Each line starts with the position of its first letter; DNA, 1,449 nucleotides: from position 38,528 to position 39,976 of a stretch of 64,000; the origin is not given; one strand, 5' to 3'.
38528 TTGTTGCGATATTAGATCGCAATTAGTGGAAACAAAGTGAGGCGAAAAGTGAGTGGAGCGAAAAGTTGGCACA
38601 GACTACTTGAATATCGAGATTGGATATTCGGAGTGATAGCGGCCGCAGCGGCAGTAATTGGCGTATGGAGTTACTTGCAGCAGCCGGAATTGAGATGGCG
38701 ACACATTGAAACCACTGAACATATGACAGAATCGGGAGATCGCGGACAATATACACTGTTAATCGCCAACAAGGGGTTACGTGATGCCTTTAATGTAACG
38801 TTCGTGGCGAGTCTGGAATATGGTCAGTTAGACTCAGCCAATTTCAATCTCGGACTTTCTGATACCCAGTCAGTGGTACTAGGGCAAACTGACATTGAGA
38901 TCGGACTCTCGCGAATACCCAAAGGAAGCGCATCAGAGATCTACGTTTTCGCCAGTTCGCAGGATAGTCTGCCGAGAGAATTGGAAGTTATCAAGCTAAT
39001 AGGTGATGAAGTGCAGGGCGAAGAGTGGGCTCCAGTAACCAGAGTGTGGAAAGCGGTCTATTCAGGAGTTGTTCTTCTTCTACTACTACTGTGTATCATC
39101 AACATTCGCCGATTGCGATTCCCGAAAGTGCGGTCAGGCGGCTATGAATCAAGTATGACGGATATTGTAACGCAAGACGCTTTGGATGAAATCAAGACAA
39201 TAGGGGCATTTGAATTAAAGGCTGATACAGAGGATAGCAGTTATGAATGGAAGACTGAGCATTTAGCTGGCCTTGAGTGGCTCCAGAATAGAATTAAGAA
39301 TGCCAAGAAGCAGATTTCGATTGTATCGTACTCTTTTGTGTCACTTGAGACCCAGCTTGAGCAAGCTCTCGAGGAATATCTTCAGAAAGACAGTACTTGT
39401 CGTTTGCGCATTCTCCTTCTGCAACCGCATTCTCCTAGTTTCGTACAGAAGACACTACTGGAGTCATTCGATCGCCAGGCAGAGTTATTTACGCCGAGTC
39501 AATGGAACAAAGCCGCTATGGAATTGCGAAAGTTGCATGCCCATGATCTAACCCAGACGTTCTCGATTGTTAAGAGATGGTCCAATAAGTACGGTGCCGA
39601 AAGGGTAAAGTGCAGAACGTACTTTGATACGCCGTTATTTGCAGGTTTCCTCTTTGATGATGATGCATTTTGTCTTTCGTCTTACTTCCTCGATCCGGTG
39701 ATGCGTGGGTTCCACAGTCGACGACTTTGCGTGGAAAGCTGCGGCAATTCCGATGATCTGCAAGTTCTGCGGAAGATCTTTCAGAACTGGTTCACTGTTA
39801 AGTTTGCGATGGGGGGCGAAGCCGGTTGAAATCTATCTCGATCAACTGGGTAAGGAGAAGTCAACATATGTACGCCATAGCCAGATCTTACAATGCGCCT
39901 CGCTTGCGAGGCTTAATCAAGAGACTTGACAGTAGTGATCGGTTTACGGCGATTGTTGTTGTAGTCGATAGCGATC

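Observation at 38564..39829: PLD-fold look-alike with HxK replaced by FxG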

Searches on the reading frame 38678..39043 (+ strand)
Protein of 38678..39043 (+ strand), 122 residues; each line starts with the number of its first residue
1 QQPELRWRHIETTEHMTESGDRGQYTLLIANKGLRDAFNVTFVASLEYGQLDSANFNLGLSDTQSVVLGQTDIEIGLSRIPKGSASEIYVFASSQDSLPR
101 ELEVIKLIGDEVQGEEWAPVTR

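Call 95: search_protein_families(library=pfam, proteins=[window:38678-39043:+], max_evalue=10)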
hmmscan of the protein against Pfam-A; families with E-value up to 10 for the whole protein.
seq(122 aa): 0 families

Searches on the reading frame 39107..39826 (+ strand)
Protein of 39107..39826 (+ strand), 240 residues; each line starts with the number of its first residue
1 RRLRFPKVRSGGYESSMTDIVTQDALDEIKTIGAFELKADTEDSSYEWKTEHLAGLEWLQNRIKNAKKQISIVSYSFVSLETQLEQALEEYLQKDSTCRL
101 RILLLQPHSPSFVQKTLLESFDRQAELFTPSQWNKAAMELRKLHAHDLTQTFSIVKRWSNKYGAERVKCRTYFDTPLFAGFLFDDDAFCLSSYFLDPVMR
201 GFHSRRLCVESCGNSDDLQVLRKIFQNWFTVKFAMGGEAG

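Call 17: search_solved_structures(query=window:39152-39826:+, max_evalue=10, show_alignments=3)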
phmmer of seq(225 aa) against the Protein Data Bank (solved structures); distinct sequences matched with E-value up to 10: 1.
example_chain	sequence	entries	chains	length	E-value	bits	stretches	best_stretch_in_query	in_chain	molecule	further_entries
3igr_A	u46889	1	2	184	0.53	13.2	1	108-146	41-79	Ribosomal-protein-S5-alanine N-acetyltransferase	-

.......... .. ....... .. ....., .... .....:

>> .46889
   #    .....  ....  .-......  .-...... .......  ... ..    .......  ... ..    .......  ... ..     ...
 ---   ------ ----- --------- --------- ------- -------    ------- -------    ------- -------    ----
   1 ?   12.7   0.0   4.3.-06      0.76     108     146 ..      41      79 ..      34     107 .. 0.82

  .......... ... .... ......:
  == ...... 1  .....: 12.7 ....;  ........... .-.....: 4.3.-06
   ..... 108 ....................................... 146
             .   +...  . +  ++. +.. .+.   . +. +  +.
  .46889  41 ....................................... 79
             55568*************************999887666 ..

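Call 26: search_solved_structures(query=A2, max_evalue=10, show_alignments=4)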
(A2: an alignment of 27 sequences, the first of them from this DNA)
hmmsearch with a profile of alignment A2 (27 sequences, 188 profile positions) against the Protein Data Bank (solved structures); distinct sequences matched with E-value up to 10: 10.
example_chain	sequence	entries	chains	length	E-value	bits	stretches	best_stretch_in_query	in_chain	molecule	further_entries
7tko_U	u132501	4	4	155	0.015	17.8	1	62-129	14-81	ATP synthase subunit 4 | ATP synthase subunit 4, mitochondrial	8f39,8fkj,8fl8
8f29_Z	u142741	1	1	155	0.019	17.5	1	61-128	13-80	ATP synthase subunit 4, mitochondrial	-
6b2z_b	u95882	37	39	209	0.036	16.6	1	61-126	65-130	ATP synthase subunit b | ATP synthase subunit 4, mitochondrial | ATP synthase subunit 4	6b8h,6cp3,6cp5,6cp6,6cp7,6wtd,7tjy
6h9l_A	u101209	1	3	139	0.039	16.5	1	40-126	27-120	Uncharacterized protein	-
8z1i_A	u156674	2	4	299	0.24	13.9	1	21-107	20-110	Art22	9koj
8hdu_A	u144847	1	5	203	0.46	13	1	75-125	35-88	De novo design cavitated protein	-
9r3t_A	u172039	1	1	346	0.75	12.3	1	89-140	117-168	Ubiquitinating/deubiquitinating enzyme SdeA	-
7aw7_D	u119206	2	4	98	1.2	11.7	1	65-120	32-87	BZIP domain-containing protein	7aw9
7n6g_3M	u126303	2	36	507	2.5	10.6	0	84-114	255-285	FAP7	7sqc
6xi6_A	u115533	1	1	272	2.5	10.6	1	37-102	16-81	helical fusion design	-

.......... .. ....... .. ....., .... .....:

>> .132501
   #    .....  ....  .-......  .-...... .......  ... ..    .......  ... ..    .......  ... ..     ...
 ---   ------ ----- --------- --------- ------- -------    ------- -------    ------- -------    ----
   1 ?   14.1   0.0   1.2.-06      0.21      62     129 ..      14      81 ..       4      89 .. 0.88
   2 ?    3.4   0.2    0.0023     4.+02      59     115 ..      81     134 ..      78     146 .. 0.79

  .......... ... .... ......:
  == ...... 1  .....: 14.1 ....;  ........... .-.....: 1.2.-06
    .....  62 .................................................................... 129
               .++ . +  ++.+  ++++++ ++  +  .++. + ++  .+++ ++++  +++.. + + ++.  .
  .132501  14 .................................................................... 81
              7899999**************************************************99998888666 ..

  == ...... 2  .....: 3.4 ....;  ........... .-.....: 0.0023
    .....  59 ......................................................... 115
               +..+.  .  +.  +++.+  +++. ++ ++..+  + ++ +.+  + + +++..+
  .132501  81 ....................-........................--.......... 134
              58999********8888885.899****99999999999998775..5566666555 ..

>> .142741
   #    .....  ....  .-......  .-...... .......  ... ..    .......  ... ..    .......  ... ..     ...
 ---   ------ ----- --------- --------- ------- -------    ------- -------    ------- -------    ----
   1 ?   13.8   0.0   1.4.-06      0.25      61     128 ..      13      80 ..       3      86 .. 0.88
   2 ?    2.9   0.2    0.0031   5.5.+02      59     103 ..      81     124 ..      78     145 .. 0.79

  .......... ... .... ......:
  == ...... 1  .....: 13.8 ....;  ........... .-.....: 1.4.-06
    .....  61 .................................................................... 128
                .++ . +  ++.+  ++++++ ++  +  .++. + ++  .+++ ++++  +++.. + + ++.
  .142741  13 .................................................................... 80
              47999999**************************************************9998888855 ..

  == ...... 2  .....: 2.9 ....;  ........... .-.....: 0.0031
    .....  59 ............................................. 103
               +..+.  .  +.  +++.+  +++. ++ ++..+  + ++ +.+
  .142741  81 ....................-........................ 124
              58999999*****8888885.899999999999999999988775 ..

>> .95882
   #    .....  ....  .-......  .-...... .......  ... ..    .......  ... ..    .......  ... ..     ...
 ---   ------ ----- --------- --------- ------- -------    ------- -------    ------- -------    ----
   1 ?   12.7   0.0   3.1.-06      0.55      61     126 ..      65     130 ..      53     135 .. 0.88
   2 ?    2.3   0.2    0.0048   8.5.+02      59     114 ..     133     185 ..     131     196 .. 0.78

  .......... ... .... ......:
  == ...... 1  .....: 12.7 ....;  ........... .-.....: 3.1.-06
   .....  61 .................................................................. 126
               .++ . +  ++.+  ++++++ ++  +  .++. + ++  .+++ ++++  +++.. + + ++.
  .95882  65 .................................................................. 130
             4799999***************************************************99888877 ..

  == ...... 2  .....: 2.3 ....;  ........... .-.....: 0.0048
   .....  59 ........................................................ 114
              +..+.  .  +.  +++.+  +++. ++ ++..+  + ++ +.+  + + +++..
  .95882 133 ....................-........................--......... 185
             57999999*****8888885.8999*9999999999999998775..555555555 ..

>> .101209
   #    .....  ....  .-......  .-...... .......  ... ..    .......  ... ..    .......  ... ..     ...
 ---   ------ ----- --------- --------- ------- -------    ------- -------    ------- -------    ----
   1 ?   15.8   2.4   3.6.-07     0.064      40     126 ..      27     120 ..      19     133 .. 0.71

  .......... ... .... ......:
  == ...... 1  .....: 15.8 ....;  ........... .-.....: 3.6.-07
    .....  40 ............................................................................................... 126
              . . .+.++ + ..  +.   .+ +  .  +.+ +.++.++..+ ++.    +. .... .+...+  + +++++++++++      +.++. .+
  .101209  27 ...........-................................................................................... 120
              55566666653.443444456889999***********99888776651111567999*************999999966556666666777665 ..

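Call 28: find_homologous_proteins(query=A2, max_evalue=0.001)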
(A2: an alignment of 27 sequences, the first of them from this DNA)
Query A2 (27 sequences) (191 aa, profile of the alignment): 3 proteins with E <= 0.001 among 1408 candidates.
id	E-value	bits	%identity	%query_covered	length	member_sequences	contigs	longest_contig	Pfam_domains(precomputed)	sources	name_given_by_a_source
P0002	2.8e-68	247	37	99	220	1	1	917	-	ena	-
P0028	8.4e-67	242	36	99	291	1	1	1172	-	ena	-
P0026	7.9e-53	197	28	93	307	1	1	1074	-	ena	-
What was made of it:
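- Tried and rejected: With the family profile it found only 3 proteins (call 28).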

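Call 32: predict_structure(alignment_id=A2)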
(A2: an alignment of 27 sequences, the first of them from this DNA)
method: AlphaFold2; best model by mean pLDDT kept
length: 191 residues; sequences in the alignment: 27
mean_pLDDT: 92.2   pTM: 0.88
mean pLDDT of the five models: 92.2, 92.0, 91.5, 91.2, 90.8
residues with pLDDT >= 90: 147; 70-90: 39; 50-70: 5; < 50: 0
segments of 3 or more residues with pLDDT < 50: none
pLDDT, mean of each block of 10 residues (from residue 1): 91 97 95 83 97 97 92 81 91 94 95 98 91 94 91 82 94 95 95 90
secondary structure, 60 per line:
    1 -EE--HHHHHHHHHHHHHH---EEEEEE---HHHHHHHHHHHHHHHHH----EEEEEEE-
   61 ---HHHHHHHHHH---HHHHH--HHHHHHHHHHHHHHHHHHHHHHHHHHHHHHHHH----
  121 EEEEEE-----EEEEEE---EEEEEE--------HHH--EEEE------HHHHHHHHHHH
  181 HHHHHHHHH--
elements in order: H6-19 E23-28 H32-48 E53-59 H64-73 H77-81 H84-116 E121-126 E132-137 E141-146 E160-163 H170-189
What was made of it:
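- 39245..39820 (+): Cytoplasmic PLD-fold domain without HKD catalytic residues (residues 228-419). This is the constant domain of the family. AF2 pLDDT is 92.2 (call 32).
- On PLD superfamily (fold level): The AF2 model has pLDDT 92.2 (call 32).
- Closest known: TrmB / TrmBL2. Different: The model ends with a helix and has only the PLD-like sheet (call 32).
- Closest known: Nuc / NucT / Zucchini. Different: A roughly 50-residue helical insert lies between beta2 and beta3 (call 32).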

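Call 37: fold_search(model_id=the predicted structure, library=pdb)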
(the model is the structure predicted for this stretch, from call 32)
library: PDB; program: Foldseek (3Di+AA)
matches with E <= 10: 328; with E <= 0.001: 8
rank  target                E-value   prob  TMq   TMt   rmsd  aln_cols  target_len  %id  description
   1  5qhm                  2.3e-04  1.00  0.44  0.51   6.0       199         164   16  PanDDA analysis group deposition of models with modelled events (e.g. bound ligands) -- Crystal Structure of human FAM83 (released 2018-12-19)
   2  5lzk_A                3.5e-04  1.00  0.45  0.50   6.6       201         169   15  Structure of the domain of unknown function DUF1669 from human FAM83B (released 2016-10-26)
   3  8yr5_B                5.9e-04  1.00  0.51  0.25   6.6       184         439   14  Crystal structure of E. coli phosphatidylserine synthase in apo state (released 2024-11-20)
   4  8yr5_D                5.9e-04  1.00  0.51  0.25   6.6       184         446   14  Crystal structure of E. coli phosphatidylserine synthase in apo state (released 2024-11-20)
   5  8yr5_J                6.7e-04  1.00  0.51  0.25   6.6       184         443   14  Crystal structure of E. coli phosphatidylserine synthase in apo state (released 2024-11-20)
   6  8yr5_A                7.1e-04  1.00  0.51  0.25   6.5       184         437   14  Crystal structure of E. coli phosphatidylserine synthase in apo state (released 2024-11-20)
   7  6ehi_A                7.5e-04  1.00  0.52  0.61   8.1       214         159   10  NucT from Helicobacter pylori (released 2018-01-17)
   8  6ehi_D                7.5e-04  1.00  0.49  0.58   8.6       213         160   10  NucT from Helicobacter pylori (released 2018-01-17)
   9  5bpd_B                1.0e-03  1.00  0.54  0.41   6.9       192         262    8  Structure of TrmBL2, an archaeal chromatin protein, shows a novel mode of DNA binding. (released 2015-09-02)
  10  8yr5_G                1.0e-03  1.00  0.51  0.25   6.6       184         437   14  Crystal structure of E. coli phosphatidylserine synthase in apo state (released 2024-11-20)
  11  8yr5_E                1.0e-03  1.00  0.51  0.25   6.6       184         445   14  Crystal structure of E. coli phosphatidylserine synthase in apo state (released 2024-11-20)
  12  8yr5_C                1.1e-03  1.00  0.51  0.25   6.6       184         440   14  Crystal structure of E. coli phosphatidylserine synthase in apo state (released 2024-11-20)
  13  8yr5_I                1.1e-03  1.00  0.51  0.25   6.6       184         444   14  Crystal structure of E. coli phosphatidylserine synthase in apo state (released 2024-11-20)
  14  6ehi_B                1.1e-03  1.00  0.54  0.64   7.8       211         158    9  NucT from Helicobacter pylori (released 2018-01-17)
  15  9fhk_A                1.1e-03  1.00  0.52  0.30   7.1       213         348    9  Structure of the F13 protein of Vaccinia virus (P21 crystal form) (released 2025-03-12)
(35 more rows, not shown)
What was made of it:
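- On PLD superfamily (fold level): Foldseek's top 50 are all PLD superfamily (call 37).
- Foldseek's top 50 hits are all PLD superfamily (call 37).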

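Call 95: search_protein_families(library=pfam, proteins=[window:39107-39826:+], max_evalue=10)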
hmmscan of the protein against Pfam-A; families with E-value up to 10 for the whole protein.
seq(240 aa): 1 family
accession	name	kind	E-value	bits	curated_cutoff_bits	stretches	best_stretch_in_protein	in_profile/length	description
PF13091.12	PLDc_2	-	0.025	14.8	27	1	61-109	3-48/132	PLD-like domain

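Call 101: search_dna_similar(query=window:39245-39826:+, collection=plasmids, mode=protein, max_evalue=0.001, max_rows=10)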
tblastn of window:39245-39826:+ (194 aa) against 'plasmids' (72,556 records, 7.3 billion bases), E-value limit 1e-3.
No match.

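Call 103: search_dna_similar(query=window:39245-39826:+, collection=phages, mode=protein, max_evalue=0.001, max_rows=10)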
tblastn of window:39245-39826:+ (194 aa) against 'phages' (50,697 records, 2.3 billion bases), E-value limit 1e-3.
No match.
